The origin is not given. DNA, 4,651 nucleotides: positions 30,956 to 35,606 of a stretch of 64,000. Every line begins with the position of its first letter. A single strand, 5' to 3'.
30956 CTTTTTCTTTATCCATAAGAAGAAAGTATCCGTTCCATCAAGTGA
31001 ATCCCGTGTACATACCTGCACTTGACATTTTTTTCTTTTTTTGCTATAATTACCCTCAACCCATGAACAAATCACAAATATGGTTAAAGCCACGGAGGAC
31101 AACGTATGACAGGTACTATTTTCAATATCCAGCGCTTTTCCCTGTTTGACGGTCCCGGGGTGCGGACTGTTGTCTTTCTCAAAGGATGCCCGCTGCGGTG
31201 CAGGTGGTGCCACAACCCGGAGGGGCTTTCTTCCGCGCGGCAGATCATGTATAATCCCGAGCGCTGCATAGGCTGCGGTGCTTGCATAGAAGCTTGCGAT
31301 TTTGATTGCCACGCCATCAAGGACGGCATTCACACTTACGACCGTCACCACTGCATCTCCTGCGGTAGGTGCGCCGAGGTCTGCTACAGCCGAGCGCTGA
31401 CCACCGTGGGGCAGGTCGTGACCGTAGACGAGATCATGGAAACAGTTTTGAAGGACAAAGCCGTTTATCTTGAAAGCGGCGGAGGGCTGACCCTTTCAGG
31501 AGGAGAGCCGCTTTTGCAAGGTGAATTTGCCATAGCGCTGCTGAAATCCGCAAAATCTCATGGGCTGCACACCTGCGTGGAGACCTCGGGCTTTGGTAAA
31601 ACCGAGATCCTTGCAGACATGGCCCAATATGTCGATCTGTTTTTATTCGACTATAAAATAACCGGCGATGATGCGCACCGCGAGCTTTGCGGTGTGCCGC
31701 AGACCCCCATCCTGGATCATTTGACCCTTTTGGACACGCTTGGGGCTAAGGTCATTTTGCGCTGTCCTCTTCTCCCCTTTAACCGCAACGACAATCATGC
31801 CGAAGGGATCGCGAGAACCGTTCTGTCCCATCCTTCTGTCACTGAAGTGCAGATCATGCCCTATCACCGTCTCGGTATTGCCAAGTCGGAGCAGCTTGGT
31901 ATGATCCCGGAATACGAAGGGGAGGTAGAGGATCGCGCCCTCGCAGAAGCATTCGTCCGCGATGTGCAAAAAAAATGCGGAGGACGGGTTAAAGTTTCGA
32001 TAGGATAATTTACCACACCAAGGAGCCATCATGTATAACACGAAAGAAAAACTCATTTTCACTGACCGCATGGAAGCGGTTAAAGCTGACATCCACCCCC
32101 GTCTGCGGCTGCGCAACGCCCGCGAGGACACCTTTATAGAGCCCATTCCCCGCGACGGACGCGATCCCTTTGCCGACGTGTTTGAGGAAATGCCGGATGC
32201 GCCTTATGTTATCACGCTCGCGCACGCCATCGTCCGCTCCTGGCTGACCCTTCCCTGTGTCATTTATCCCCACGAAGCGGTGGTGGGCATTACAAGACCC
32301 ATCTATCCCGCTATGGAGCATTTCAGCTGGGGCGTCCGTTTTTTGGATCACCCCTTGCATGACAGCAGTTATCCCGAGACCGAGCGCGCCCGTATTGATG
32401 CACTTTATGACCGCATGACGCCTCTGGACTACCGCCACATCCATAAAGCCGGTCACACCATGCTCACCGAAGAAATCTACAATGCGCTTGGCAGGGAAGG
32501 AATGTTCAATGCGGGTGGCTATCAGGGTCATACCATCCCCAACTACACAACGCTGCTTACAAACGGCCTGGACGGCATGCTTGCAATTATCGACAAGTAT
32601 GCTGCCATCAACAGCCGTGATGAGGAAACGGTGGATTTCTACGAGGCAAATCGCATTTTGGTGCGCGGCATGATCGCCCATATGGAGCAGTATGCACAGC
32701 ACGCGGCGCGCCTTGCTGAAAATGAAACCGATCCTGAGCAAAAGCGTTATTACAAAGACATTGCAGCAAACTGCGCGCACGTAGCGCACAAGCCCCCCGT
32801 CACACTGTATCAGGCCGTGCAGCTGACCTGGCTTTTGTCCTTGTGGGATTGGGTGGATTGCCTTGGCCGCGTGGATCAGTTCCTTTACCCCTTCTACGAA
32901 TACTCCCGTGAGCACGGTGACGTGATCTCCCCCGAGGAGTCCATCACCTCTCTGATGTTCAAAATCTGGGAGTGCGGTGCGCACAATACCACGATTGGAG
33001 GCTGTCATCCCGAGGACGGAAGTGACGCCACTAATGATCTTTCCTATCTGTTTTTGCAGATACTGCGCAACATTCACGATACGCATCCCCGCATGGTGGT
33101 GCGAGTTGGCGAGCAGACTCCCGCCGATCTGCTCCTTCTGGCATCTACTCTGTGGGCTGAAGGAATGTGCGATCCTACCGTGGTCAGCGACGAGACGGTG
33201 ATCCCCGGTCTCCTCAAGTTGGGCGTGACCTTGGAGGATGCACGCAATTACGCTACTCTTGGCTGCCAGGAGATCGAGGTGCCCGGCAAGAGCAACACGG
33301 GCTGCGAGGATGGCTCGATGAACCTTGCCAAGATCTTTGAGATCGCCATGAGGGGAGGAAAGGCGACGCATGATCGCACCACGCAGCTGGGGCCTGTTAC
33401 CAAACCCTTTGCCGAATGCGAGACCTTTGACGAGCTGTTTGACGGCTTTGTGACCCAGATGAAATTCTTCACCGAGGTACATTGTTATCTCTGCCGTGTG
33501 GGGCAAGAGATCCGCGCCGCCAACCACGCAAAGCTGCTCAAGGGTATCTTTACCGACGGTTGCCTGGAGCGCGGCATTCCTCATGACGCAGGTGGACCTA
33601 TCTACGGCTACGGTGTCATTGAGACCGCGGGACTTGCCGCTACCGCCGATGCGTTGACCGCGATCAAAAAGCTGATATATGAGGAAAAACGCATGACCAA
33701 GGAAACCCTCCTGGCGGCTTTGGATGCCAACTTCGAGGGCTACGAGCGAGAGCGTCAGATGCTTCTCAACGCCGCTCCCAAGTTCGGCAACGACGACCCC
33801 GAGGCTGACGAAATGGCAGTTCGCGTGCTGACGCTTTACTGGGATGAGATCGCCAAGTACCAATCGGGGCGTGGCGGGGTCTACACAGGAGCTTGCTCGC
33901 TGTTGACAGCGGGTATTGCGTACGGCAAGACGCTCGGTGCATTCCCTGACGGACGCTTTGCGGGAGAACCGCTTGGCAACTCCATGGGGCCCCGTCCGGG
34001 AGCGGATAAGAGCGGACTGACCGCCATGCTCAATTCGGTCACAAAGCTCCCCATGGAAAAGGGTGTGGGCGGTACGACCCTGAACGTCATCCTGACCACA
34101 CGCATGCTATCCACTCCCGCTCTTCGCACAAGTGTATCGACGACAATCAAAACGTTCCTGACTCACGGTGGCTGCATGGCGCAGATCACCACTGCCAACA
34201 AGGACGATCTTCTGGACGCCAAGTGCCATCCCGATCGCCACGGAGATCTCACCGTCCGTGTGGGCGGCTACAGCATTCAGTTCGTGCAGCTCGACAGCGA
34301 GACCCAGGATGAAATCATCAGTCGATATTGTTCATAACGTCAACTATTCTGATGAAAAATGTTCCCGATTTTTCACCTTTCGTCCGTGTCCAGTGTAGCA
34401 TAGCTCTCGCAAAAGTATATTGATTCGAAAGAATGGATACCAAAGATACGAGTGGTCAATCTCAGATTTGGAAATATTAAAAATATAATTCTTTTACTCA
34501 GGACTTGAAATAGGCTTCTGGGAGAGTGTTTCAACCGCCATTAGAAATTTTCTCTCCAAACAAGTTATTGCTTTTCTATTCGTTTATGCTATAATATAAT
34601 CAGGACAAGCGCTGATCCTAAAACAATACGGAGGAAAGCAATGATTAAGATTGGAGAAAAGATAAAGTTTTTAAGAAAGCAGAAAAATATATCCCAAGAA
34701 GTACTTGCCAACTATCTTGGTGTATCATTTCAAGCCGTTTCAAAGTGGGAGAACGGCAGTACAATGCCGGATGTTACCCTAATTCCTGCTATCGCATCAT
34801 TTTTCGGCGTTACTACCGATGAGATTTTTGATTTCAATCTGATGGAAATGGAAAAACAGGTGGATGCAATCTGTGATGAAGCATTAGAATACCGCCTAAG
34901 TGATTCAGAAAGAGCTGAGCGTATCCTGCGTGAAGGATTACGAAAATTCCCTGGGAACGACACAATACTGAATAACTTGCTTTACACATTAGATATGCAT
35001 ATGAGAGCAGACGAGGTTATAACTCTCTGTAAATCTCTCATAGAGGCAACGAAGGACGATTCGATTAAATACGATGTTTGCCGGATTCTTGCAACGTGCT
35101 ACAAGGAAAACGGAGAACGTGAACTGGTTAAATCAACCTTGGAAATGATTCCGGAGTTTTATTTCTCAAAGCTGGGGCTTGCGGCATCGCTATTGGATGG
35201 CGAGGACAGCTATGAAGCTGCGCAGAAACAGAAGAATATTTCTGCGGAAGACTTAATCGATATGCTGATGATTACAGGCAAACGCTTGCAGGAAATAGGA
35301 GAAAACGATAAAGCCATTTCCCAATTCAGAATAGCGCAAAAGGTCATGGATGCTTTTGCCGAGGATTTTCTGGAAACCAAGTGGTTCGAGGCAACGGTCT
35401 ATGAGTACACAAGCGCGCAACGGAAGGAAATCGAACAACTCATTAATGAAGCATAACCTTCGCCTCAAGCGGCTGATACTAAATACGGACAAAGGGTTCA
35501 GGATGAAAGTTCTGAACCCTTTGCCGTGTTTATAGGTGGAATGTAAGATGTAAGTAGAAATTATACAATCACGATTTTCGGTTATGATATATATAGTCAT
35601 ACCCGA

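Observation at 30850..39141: Three direct copies of a junction repeat partition the island into cassettes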

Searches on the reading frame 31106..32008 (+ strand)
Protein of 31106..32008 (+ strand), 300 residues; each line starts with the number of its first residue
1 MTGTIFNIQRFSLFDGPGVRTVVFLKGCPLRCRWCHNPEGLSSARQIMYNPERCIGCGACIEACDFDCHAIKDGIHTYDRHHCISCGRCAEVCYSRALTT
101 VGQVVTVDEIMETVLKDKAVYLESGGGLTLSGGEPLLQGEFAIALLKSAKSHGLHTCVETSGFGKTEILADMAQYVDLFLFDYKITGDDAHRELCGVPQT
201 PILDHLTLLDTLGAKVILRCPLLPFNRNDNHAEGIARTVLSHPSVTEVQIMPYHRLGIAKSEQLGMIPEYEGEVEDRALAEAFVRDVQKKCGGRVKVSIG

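Call 12: search_protein_families(library=pfam, proteins=[window:31106-32008:+])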
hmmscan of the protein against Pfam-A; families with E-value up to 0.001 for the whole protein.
window:31106-32008:+ (300 aa): 13 families
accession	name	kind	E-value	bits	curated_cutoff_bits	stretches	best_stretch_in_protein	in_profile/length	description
PF13353.11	Fer4_12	-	3.6e-13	50.4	22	2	86-178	15-111/137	4Fe-4S single cluster domain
PF00037.32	Fer4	-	1.4e-11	44.1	21.1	2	48-68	2-22/24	4Fe-4S binding domain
PF04055.27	Radical_SAM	-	1.7e-11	45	29.5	1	23-224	2-152/166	Radical SAM superfamily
PF12837.12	Fer4_6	-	1.1e-07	31.9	25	0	49-66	4-21/24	4Fe-4S binding domain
PF12838.12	Fer4_7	-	1e-06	29.5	27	1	53-95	1-50/52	4Fe-4S dicluster domain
PF14697.11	Fer4_21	-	1.9e-06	28.3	35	1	51-93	5-51/59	4Fe-4S dicluster domain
PF12797.12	Fer4_2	-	4.3e-06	26.8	24.5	1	47-64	3-20/22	4Fe-4S binding domain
PF12800.12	Fer4_4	-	2.8e-05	24.5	24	0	51-64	1-14/17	4Fe-4S binding domain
PF13187.11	Fer4_9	-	3.4e-05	24.2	27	1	53-97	1-51/52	4Fe-4S dicluster domain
PF13484.11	Fer4_16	-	8.6e-05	23.7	30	0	82-111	1-31/66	4Fe-4S double cluster binding domain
PF13237.11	Fer4_10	-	8.9e-05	22.8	25.5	1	47-93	2-52/53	4Fe-4S dicluster domain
PF13459.11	Fer4_15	-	9.4e-05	23.5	22.4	0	78-93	3-18/66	4Fe-4S single cluster domain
PF13183.11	Fer4_8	-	0.00097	20.1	27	0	82-94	4-16/68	4Fe-4S dicluster domain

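Call 57: search_protein_families(library=ncbifam, proteins=[window:31106-32008:+], max_evalue=0.01)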
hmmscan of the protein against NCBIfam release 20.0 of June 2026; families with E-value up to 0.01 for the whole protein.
window:31106-32008:+ (300 aa): 71 families (the best 25 are shown)
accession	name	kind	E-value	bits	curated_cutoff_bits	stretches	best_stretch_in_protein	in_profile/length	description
TIGR02494.1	PFLE_PFLC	subfamily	2.7e-96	322.3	174.35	1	5-278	1-279/293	glycyl-radical enzyme activating protein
NF043069.1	T4HPD_activ_SAM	equivalog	2.1e-85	286.7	425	1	3-276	2-274/299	trans-4-hydroxy-L-proline dehydratase activase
NF048010.1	SfplDhtActHpsHDes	equivalog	1.1e-82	277.3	430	1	2-274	5-284/298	(2S)-3-sulfopropanediol dehydratase activating enzyme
TIGR04395.1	cutC_activ_rSAM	equivalog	1.2e-82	277.7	360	1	3-273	5-282/309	choline TMA-lyase-activating enzyme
NF033719.1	ind_deCO2_activ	equivalog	3.9e-69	233.3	425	1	3-266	1-271/302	indoleacetate decarboxylase activase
TIGR04003.1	rSAM_BssD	equivalog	7.8e-69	232.2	496.45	1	5-288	3-294/314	[benzylsuccinate synthase]-activating enzyme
NF033717.2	HPDL_rSAM_activ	equivalog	6.7e-67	225.9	420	1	2-279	3-289/311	4-hydroxyphenylacetate decarboxylase activase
NF048008.1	SfplDhtActHpfHKleb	equivalog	5.8e-66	222.9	500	1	4-277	1-282/308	(2S)-3-sulfopropanediol dehydratase activating enzyme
NF007483.0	PRK10076.1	equivalog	1.8e-58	198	326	2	81-267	74-260/292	[formate-C-acetyltransferase]-activating enzyme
TIGR02493.1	PFLA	equivalog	5.2e-49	166.7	231.75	2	100-271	41-215/235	pyruvate formate-lyase-activating protein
TIGR04041.1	activase_YjjW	hypoth_equivalog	1.1e-46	159.4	250.2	1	3-264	2-249/276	YjjW family glycine radical enzyme activase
NF008356.0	PRK11145.1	equivalog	2.6e-38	131.7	375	2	92-268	36-217/246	pyruvate formate lyase 1-activating protein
TIGR02495.1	NrdG2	equivalog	5e-15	55.3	131.15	2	7-40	4-37/193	anaerobic ribonucleoside-triphosphate reductase activating protein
TIGR02491.1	NrdG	equivalog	4.1e-13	49.5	126.1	2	5-42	2-39/154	anaerobic ribonucleoside-triphosphate reductase activating protein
NF040864.1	HgcB_ferredoxin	equivalog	3.3e-09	36.5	99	1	47-120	9-83/93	mercury methylation ferredoxin HgcB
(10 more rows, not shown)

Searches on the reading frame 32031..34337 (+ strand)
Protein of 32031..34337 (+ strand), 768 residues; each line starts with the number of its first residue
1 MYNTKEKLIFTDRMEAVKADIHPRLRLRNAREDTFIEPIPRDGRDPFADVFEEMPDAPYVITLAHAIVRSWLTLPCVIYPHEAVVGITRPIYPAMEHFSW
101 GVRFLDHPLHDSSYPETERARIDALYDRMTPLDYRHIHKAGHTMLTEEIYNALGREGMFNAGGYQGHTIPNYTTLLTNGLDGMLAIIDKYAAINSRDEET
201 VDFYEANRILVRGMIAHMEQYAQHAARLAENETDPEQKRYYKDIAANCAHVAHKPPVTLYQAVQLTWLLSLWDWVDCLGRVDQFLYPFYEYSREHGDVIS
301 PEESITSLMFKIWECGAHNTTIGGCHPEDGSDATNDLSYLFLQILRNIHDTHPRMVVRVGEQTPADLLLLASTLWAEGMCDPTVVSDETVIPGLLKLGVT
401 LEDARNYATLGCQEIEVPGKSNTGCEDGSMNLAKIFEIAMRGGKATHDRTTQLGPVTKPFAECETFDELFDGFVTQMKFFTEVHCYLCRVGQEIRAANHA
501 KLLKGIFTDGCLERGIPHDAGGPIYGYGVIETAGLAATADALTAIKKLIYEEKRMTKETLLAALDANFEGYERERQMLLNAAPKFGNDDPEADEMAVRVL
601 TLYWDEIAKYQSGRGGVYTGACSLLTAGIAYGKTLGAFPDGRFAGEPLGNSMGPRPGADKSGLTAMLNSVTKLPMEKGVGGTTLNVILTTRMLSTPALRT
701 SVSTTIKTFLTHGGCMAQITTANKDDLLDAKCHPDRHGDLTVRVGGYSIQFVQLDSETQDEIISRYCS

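Call 12: search_protein_families(library=pfam, proteins=[window:32031-34337:+])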
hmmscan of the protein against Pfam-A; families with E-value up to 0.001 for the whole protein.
window:32031-34337:+ (768 aa): 2 families
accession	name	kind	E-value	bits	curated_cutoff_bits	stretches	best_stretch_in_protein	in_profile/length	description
PF02901.20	PFL-like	-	1.1e-117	394.8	24.3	1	57-629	39-644/647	Pyruvate formate lyase-like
PF01228.26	Gly_radical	-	9.1e-19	68.4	22.2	1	651-752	4-106/106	Glycine radical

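Call 27: find_encoding_contigs(protein=window:32031-34337:+, flank=10000, max_places=10)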
Protein window:32031-34337:+ (768 aa): no gene with exactly this product is on record in the collection.

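Call 57: search_protein_families(library=ncbifam, proteins=[window:32031-34337:+], max_evalue=0.01)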
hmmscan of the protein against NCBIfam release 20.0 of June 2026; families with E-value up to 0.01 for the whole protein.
window:32031-34337:+ (768 aa): 12 families
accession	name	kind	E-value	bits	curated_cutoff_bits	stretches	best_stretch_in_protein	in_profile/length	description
TIGR01774.1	PFL2-3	subfamily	3.3e-124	415.9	678.2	1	156-765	143-781/786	formate C-acetyltransferase/glycerol dehydratase family glycyl radical enzyme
NF043068.1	glycl_HYPD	equivalog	4e-96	322.8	1100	1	203-765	195-779/784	trans-4-hydroxy-L-proline dehydratase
NF048011.1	SfplDhtHpsGDes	equivalog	1.4e-91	308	1000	1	184-765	209-816/821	(2S)-3-sulfopropanediol dehydratase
NF048009.1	SfplDhtHpfGKleb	equivalog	2.2e-90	303.9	1000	2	316-765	362-819/824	(2S)-3-sulfopropanediol dehydratase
NF007437.0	PRK09983.1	equivalog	4.9e-89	299.4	1109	1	163-765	152-760/765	formate C-acetyltransferase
TIGR04394.1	choline_CutC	equivalog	6.9e-85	286.1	1050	1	166-765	158-783/789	choline trimethylamine-lyase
NF033718.1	indole_decarb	equivalog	5.8e-64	216.7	1100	1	162-765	211-863/868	indoleacetate decarboxylase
NF033715.1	glycyl_HPDL_Lrg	equivalog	7.7e-53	179.5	1150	2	165-571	225-680/901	4-hydroxyphenylacetate decarboxylase large subunit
TIGR01255.1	pyr_form_ly_1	equivalog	2.4e-27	95.8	994.2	1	532-765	511-738/744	formate C-acetyltransferase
NF038360.1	rad_fix_GrcA3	exception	7.9e-14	51.5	158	1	706-765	13-72/78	autonomous glycyl radical cofactor GrcA3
NF008341.1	PRK11127.1-1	equivalog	2.3e-10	40.3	145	1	713-765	22-74/80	autonomous glycyl radical cofactor GrcA2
TIGR04365.1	spare_glycyl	equivalog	1.7e-06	28.3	170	1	712-765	67-120/126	autonomous glycyl radical cofactor GrcA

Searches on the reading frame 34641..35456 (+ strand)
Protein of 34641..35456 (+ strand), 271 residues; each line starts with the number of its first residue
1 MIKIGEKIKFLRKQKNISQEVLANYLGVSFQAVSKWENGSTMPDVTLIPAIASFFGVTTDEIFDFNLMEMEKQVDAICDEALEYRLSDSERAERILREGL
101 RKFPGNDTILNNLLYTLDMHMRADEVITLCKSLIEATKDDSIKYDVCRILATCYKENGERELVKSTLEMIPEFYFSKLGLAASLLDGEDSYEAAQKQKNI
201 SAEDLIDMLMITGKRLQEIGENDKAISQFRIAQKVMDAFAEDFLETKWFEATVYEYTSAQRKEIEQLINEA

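Call 12: search_protein_families(library=pfam, proteins=[window:34641-35456:+])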
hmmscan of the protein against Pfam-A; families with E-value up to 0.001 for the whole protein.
window:34641-35456:+ (271 aa): 5 families
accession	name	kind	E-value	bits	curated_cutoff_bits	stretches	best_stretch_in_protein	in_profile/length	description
PF01381.28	HTH_3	-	1.2e-17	64.1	23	1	8-62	1-55/55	Helix-turn-helix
PF12844.13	HTH_19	-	6.7e-11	42.4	30.2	1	5-63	1-59/64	Helix-turn-helix domain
PF13560.12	HTH_31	-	2.6e-07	31.3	27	1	5-61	3-60/64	Helix-turn-helix domain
PF13443.12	HTH_26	-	2.6e-05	24.8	22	1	8-66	2-61/63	Cro/C1-type HTH DNA-binding domain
PF08279.18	HTH_11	-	0.00062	20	25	0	8-35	6-34/55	HTH domain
